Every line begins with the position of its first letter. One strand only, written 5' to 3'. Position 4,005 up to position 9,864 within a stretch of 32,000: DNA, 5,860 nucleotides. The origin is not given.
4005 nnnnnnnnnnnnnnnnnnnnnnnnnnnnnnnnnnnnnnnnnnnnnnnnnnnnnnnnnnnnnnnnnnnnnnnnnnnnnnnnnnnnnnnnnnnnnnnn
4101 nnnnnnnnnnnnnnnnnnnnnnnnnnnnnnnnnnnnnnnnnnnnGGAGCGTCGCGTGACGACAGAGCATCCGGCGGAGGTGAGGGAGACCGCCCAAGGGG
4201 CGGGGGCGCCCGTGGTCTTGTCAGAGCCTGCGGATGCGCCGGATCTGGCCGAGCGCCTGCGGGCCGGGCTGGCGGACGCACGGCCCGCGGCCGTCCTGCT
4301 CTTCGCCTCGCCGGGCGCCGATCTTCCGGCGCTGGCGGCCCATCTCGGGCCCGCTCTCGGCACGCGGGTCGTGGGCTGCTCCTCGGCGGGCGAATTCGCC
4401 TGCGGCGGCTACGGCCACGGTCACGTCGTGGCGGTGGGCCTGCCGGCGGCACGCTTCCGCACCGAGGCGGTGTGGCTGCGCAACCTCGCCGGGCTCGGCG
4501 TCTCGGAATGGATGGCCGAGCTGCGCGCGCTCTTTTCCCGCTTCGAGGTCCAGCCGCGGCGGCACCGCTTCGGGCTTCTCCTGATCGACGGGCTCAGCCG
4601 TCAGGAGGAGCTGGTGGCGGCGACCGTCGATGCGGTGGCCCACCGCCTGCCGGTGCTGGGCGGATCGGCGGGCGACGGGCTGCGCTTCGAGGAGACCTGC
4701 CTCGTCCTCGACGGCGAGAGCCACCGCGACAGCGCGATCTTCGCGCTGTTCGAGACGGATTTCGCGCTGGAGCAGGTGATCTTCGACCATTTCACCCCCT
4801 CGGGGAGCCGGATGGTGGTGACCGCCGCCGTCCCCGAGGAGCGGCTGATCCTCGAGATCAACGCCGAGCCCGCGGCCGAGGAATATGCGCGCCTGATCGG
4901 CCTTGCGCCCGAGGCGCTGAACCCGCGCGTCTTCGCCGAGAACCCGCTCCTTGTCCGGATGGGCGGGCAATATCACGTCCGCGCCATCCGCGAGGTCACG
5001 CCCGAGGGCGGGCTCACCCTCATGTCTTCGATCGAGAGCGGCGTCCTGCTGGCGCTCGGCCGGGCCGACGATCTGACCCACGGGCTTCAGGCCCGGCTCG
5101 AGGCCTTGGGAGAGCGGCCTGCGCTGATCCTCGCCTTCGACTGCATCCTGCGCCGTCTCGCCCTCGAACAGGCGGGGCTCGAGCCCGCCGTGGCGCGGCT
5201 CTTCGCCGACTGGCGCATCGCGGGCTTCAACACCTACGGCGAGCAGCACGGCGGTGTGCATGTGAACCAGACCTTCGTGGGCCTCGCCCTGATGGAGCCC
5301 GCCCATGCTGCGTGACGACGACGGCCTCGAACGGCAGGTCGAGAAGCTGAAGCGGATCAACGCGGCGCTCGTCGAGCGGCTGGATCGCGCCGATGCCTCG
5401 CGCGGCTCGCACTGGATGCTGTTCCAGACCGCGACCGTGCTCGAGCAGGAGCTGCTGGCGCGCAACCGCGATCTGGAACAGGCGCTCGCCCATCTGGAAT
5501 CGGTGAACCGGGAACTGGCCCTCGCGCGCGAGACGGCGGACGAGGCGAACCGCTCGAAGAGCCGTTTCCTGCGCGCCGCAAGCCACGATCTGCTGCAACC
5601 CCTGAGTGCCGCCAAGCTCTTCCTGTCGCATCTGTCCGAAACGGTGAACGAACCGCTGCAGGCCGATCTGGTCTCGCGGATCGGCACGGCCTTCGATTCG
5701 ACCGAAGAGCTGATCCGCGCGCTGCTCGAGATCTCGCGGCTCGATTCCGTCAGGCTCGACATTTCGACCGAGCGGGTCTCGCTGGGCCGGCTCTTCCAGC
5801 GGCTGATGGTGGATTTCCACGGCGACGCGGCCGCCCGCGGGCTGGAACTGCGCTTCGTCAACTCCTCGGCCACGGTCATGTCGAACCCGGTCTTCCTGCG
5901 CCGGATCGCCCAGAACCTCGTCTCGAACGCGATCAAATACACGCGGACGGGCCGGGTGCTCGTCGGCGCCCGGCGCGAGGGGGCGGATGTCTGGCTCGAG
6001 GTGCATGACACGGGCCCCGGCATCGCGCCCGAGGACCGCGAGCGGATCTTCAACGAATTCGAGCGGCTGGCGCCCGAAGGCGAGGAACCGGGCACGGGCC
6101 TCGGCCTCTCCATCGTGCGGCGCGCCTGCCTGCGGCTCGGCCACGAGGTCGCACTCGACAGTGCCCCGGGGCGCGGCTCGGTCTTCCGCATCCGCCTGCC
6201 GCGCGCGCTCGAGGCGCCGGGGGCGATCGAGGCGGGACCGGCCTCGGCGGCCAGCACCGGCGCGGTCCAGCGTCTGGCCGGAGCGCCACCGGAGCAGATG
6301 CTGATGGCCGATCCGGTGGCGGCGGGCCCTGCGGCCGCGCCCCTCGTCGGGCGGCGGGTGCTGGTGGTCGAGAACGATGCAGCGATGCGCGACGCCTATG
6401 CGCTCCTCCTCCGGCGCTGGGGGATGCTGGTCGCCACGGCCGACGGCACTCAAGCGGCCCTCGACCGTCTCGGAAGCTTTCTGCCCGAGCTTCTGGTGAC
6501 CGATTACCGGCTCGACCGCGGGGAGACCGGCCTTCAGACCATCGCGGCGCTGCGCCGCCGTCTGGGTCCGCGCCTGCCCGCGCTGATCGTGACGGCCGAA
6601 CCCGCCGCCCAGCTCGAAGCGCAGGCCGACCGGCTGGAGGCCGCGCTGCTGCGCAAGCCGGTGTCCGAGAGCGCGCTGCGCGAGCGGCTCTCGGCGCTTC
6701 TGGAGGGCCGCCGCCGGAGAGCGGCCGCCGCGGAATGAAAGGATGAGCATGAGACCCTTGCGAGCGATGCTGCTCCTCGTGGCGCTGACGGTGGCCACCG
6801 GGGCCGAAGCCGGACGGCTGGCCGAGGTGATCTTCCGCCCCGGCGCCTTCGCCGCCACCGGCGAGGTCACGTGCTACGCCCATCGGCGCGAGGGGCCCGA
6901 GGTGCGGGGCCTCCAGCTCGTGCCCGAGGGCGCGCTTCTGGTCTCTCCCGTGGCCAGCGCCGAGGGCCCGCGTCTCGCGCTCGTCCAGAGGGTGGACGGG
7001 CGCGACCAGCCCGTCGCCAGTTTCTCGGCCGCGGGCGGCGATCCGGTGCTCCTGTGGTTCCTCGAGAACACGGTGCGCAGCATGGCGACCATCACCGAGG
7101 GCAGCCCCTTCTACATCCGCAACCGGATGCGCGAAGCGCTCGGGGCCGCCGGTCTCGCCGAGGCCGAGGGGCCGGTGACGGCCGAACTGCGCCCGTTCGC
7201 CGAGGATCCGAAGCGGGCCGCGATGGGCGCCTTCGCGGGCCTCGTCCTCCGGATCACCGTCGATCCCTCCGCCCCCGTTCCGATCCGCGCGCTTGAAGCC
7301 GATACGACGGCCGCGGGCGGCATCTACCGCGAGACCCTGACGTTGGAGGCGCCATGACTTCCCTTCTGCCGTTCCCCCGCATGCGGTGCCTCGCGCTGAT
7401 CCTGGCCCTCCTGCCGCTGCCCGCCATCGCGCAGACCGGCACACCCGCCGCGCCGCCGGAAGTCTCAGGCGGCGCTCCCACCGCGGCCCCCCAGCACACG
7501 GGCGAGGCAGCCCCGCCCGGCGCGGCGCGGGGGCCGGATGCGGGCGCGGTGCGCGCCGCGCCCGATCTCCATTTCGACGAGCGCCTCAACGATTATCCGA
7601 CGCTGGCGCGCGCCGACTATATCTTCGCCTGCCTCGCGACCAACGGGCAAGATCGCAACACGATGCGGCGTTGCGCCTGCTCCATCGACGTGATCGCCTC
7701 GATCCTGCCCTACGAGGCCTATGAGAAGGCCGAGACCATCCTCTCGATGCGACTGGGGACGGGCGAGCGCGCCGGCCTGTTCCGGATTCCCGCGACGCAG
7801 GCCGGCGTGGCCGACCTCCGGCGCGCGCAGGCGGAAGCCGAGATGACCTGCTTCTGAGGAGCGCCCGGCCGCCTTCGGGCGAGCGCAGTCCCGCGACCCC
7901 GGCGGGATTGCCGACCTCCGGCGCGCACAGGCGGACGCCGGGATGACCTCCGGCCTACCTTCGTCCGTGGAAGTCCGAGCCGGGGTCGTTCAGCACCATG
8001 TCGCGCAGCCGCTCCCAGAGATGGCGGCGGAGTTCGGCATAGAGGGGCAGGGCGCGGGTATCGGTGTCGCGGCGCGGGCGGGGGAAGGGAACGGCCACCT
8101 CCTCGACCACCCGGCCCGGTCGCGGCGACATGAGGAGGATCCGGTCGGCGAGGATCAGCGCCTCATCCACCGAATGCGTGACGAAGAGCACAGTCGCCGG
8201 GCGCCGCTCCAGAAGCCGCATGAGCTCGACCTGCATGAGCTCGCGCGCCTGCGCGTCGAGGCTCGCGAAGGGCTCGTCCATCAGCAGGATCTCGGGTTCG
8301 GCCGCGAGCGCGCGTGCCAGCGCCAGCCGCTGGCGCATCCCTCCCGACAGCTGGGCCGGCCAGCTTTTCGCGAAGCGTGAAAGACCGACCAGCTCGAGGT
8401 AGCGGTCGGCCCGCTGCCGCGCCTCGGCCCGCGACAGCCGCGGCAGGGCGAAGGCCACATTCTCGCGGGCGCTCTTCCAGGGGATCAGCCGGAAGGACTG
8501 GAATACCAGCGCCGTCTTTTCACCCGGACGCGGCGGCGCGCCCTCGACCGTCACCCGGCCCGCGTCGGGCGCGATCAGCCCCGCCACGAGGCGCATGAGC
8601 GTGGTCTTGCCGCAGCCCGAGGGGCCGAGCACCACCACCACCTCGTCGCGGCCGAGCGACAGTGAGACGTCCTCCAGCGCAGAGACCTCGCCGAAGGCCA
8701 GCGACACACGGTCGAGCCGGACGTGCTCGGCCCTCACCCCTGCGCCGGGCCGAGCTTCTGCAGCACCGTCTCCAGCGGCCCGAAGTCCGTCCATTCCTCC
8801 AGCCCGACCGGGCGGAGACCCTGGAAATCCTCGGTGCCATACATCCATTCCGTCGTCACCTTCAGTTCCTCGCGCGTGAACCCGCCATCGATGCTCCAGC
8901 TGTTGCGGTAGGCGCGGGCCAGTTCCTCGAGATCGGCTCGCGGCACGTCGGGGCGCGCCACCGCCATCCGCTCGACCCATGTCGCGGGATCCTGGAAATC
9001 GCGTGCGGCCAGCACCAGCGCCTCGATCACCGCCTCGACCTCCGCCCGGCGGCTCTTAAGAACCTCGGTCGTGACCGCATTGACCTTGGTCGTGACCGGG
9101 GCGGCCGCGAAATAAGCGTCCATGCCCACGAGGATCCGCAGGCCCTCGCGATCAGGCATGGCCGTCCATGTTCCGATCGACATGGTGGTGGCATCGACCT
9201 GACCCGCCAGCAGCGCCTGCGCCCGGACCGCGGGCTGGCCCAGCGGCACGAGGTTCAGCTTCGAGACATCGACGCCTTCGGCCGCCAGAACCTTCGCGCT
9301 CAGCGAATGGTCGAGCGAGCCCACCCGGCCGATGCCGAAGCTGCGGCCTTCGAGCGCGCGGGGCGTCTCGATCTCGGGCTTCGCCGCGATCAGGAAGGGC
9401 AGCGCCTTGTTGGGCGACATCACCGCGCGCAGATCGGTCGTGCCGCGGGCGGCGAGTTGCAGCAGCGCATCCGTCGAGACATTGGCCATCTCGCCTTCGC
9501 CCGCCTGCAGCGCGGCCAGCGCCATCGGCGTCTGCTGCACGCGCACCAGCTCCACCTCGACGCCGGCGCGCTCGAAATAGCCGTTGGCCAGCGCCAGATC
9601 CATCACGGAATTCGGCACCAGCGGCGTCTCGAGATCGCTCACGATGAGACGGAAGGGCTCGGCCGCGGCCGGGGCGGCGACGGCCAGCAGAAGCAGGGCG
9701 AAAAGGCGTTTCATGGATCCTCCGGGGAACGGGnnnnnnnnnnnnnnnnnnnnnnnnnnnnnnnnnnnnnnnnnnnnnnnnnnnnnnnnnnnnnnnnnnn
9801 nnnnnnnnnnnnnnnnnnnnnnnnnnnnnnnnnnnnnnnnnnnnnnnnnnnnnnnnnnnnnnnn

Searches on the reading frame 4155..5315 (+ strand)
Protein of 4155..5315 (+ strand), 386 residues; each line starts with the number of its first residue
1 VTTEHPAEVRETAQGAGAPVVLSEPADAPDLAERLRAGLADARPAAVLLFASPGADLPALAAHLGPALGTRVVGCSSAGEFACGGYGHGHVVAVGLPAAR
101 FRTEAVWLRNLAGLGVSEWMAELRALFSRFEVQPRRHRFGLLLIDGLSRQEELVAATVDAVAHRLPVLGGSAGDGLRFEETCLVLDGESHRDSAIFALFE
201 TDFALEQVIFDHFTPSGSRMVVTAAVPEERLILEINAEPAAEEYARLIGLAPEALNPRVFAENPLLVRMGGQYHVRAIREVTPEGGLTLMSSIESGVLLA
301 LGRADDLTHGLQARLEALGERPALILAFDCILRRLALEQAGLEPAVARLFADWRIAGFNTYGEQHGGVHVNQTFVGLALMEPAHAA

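Call 9: search_protein_families(library=ncbifam, proteins=[window:4155-5315:+], max_evalue=0.00001)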
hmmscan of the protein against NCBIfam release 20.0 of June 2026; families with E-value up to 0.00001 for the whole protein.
window:4155-5315:+ (386 aa): 1 family
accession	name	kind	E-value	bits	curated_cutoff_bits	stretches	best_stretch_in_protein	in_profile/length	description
NF041558.1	NosP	equivalog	1.5e-96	323.7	450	1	23-379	3-367/368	nitric oxide-sensing protein NosP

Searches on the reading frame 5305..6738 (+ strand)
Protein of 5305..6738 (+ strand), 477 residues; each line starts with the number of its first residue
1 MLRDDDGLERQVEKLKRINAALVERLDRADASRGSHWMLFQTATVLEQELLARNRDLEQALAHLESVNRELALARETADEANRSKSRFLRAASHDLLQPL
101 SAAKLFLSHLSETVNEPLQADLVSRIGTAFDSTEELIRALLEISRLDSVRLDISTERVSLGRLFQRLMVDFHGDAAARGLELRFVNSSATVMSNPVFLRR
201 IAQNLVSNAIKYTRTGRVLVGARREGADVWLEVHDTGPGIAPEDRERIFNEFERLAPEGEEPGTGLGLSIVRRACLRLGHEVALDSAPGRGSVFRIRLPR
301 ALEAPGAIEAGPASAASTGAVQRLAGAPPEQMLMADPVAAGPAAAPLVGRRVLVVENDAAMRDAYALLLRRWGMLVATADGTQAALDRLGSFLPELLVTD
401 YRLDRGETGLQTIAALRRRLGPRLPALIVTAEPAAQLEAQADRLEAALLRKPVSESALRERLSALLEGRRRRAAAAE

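Call 9: search_protein_families(library=ncbifam, proteins=[window:5305-6738:+], max_evalue=0.00001)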
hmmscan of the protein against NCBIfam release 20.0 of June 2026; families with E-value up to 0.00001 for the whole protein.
window:5305-6738:+ (477 aa): 79 families (the best 25 are shown)
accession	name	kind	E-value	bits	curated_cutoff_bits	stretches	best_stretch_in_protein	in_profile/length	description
NF041832.1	near_NosP_CTERM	subfamily_domain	9.4e-97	324.4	400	2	79-307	1-232/370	NahK/ErcS family hybrid sensor histidine kinase/response regulator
NF041831.1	NO_HK_NahK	exception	6.2e-78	262.7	1500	3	74-327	483-736/854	hybrid sensor histidine kinase/response regulator NahK/ErcS'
TIGR02956.1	TMAO_torS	equivalog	9.6e-44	149.7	676.5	1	39-473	418-827/967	TMAO reductase system sensor histidine kinase/response regulator TorS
NF011874.0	PRK15347.1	equivalog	5.8e-39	133.8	852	1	67-303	380-618/921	two component system sensor kinase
TIGR02966.1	phoR_proteo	equivalog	1.1e-33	116.6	334.2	1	49-298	77-333/333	phosphate regulon sensor histidine kinase PhoR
NF046044.1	PnpS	equivalog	1.4e-33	116.5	400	1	81-299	166-390/390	two-component system histidine kinase PnpS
NF008318.0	PRK11107.1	equivalog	1.2e-30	106.3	890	1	55-302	263-520/920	two-component sensor histidine kinase BarA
NF045901.1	HisKinLetSLeg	equivalog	2.8e-30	105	1650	1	46-298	254-516/906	two-component system sensor histidine kinase LetS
NF038297.2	hybrid_HK_HrmK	equivalog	4.5e-29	101.6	725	1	51-419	208-559/607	hybrid histidine kinase/response regulator HrmK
NF006800.0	PRK09303.1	equivalog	1.5e-28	99.9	342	1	55-299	121-376/383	histidine kinase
NF007898.0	PRK10604.1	equivalog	1.4e-27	97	478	1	81-305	208-428/433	two-component system sensor histidine kinase RstB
NF041735.1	hist_kin_RppB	equivalog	1.1e-26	93.7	400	1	83-299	214-438/438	two-component system sensor histidine kinase RppB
NF040691.1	MtrAB_MtrB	equivalog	2.6e-26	92.7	450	1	79-302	265-494/507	MtrAB system histidine kinase MtrB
NF008099.0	PRK10841.1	equivalog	5.1e-26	90.7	920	1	69-299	457-689/949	two-component system sensor histidine kinase RcsC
NF008302.0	PRK11091.1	equivalog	6.8e-26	90.7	838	1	75-299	273-504/779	aerobic respiration two-component sensor histidine kinase ArcB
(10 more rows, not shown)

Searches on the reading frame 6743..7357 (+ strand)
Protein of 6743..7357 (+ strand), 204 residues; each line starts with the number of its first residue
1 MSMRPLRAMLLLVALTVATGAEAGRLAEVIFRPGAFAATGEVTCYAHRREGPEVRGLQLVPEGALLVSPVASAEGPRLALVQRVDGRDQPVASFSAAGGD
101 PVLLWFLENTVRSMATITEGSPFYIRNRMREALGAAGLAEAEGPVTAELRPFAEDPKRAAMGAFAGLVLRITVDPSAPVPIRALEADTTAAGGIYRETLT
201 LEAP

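Call 3: search_protein_families(library=ncbifam, proteins=[window:6743-7357:+], max_evalue=0.01)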
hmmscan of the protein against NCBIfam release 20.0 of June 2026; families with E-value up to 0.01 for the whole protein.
window:6743-7357:+ (204 aa): 0 families

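Call 4: search_protein_families(library=pfam, proteins=[window:6743-7357:+], max_evalue=0.01)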
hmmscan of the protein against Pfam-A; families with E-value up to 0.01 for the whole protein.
window:6743-7357:+ (204 aa): 0 families

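Call 50: search_solved_structures(query=A5, max_evalue=1)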
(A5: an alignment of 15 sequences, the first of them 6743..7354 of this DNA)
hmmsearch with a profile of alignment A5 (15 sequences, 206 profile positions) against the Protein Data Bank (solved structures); distinct sequences matched with E-value up to 1: 1.
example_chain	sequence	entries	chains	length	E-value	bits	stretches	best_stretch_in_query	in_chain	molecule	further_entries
9zd7_P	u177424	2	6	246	0.97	12.1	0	65-116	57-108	tail tip gp86 | gp86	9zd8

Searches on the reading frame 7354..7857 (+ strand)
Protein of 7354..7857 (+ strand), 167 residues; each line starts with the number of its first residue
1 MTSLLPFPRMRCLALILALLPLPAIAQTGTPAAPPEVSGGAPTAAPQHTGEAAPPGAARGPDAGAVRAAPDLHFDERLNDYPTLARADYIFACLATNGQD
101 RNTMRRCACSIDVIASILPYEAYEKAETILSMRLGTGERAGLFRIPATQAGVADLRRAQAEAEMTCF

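Call 3: search_protein_families(library=ncbifam, proteins=[window:7354-7857:+], max_evalue=0.01)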
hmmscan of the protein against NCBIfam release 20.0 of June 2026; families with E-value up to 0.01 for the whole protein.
window:7354-7857:+ (167 aa): 0 families

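Call 4: search_protein_families(library=pfam, proteins=[window:7354-7857:+], max_evalue=0.01)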
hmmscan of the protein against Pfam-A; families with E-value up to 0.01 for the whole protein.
window:7354-7857:+ (167 aa): 0 families

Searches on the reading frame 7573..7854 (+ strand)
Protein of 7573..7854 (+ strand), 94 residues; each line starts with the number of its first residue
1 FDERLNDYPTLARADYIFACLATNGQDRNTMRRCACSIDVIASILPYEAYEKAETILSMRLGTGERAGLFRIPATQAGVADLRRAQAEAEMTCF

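Call 48: search_solved_structures(query=A3, max_evalue=1)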
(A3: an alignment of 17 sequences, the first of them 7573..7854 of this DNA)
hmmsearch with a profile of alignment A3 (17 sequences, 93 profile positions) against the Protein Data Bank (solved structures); distinct sequences matched with E-value up to 1: 0.

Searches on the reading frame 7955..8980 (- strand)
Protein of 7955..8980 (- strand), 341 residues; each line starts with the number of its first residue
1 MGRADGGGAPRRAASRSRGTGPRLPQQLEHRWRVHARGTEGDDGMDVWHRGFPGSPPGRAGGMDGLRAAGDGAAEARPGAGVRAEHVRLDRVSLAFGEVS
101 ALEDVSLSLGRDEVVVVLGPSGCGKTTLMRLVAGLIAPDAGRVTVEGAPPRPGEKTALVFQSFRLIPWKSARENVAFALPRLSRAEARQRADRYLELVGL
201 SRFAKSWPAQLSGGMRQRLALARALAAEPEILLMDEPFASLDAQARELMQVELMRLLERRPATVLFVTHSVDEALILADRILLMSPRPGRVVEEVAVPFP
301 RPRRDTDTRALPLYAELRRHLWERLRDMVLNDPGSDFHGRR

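Call 9: search_protein_families(library=ncbifam, proteins=[window:7955-8980:-], max_evalue=0.00001)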
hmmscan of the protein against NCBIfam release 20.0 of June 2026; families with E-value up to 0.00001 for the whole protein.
window:7955-8980:- (341 aa): 185 families (the best 25 are shown)
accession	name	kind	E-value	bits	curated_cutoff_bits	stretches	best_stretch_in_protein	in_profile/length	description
NF008421.0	PRK11248.1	equivalog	7.2e-63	212.4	357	1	88-302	3-220/255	taurine ABC transporter ATP-binding subunit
TIGR01184.1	ntrCD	subfamily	8.1e-61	205.5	291.8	1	102-321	1-226/230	nitrate ABC transporter ATP-binding protein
NF040729.1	ABC_ATP_SaoA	equivalog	9.9e-61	205.3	360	1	100-326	19-244/248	ABC transporter ATP-binding protein SaoA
TIGR03265.1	PhnT2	equivalog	5e-59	200.3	457.7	1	85-285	3-209/353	putative 2-aminoethylphosphonate ABC transporter ATP-binding protein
TIGR03258.1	PhnT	equivalog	5e-56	190.3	499.15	1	85-292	7-219/359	2-aminoethylphosphonate ABC transport system ATP-binding subunit PhnT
NF008420.0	PRK11247.1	equivalog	2.2e-53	181.1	395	1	87-317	13-238/257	aliphatic sulfonates ABC transporter ATP-binding protein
TIGR00968.1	3a0106s01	subfamily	1.9e-52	178.1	342.75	1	89-285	3-205/237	sulfate ABC transporter ATP-binding protein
TIGR01186.1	proV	subfamily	2.1e-52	178.4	326.6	1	97-292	4-209/363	betaine/proline/choline family ABC transporter ATP-binding protein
NF006987.0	PRK09452.1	equivalog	1.7e-51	175.1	482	1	86-285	17-222/378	spermidine/putrescine ABC transporter ATP-binding protein PotA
TIGR01187.1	potA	subfamily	3.3e-51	174.3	355.6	1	117-285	1-175/325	polyamine ABC transporter ATP-binding protein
TIGR03415.1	ABC_choXWV_ATP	equivalog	1.1e-49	169.4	483.75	2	155-292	107-244/382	choline ABC transporter ATP-binding protein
NF040840.2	tungstate_WtpC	equivalog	1.6e-47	162.5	440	1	88-292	3-210/347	tungstate ABC transporter ATP-binding protein WtpC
NF008105.0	PRK10851.1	equivalog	2.8e-47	161.2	502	1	88-286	4-212/362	sulfate/thiosulfate ABC transporter ATP-binding protein CysA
NF008653.0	PRK11650.1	subfamily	3.5e-47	161.2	432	1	87-298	4-219/357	sn-glycerol-3-phosphate ABC transporter ATP-binding protein UgpC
NF008621.0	PRK11607.1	equivalog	5.3e-47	160.4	613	1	94-285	27-224/377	putrescine ABC transporter ATP-binding subunit PotG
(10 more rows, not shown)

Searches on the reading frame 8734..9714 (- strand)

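Call 9: search_protein_families(library=ncbifam, proteins=[window:8734-9714:-], max_evalue=0.00001)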
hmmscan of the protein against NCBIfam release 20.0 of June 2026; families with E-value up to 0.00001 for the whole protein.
window:8734-9714:- (326 aa): 2 families
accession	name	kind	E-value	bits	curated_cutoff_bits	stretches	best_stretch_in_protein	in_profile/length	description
TIGR01728.1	SsuA_fam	subfamily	4e-16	59.1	163.5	1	40-244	16-221/290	aliphatic sulfonate ABC transporter substrate-binding protein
TIGR02122.1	TRAP_TAXI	subfamily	4.9e-07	28.9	84.35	1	42-185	50-203/320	TAXI family TRAP transporter solute-binding subunit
